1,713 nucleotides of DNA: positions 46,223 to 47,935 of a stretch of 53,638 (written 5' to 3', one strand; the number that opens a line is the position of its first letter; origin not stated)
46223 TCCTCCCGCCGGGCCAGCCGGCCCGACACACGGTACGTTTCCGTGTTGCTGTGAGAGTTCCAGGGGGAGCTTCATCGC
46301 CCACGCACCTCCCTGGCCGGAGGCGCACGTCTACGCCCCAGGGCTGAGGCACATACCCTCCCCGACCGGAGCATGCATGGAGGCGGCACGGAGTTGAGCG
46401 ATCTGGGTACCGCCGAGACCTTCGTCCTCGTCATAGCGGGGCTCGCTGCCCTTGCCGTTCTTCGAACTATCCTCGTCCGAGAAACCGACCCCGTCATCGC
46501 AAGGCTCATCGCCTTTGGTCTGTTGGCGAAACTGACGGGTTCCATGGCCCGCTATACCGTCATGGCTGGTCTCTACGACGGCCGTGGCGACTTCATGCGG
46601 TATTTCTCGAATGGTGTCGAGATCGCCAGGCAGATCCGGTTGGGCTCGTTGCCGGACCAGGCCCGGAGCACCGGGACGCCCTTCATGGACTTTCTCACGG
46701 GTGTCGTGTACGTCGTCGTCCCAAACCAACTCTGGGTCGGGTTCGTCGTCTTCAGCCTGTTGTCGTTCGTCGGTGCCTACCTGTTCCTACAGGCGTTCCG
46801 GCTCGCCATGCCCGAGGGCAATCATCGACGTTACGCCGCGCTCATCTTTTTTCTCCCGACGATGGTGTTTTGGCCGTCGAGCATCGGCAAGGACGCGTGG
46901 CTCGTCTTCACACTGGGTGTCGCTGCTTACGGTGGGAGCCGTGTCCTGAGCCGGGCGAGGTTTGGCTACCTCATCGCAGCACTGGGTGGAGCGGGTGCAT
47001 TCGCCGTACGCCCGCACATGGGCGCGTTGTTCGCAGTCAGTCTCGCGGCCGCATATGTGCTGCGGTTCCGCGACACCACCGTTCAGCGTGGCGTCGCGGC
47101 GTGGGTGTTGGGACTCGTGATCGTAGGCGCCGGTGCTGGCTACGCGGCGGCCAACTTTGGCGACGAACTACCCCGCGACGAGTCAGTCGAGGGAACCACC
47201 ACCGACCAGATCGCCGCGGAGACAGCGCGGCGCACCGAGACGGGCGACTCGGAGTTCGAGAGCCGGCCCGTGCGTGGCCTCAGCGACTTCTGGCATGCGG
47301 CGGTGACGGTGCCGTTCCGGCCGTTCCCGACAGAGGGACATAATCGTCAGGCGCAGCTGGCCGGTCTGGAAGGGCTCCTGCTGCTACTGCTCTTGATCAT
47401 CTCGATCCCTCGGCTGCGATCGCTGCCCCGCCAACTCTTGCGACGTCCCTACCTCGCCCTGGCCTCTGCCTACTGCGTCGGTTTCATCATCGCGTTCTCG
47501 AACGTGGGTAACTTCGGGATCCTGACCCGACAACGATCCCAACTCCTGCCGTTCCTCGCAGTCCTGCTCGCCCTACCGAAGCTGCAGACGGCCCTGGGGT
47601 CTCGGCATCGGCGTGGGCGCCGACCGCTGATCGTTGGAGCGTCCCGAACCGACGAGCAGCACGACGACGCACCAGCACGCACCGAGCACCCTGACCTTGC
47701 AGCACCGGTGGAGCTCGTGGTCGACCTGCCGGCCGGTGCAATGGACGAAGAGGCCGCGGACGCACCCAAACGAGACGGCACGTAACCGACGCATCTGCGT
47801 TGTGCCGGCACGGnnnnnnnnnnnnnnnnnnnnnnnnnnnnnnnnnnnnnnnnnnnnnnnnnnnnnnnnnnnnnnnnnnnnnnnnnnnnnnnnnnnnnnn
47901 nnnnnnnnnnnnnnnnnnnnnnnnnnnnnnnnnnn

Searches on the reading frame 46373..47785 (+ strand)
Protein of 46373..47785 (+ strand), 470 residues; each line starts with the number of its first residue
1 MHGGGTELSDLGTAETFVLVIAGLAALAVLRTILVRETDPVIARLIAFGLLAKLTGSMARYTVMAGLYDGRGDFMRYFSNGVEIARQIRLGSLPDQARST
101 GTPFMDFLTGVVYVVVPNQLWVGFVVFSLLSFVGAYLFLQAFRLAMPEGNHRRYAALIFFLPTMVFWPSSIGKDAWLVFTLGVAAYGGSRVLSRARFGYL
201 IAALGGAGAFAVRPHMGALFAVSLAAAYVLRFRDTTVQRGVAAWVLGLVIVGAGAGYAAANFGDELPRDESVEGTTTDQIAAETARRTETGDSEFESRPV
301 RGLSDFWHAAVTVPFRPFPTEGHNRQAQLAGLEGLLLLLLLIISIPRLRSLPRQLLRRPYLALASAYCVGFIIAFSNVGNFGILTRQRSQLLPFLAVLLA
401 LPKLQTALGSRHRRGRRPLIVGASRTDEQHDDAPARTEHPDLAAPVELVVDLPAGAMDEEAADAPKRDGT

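Call 3: search_protein_families(library=pfam, proteins=[window:46373-47785:+], max_evalue=0.1)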
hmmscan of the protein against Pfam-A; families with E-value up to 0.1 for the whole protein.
window:46373-47785:+ (470 aa): 0 families

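Call 4: search_protein_families(library=ncbifam, proteins=[window:46373-47785:+], max_evalue=0.1)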
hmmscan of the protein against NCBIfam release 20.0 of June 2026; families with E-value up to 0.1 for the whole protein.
window:46373-47785:+ (470 aa): 0 families
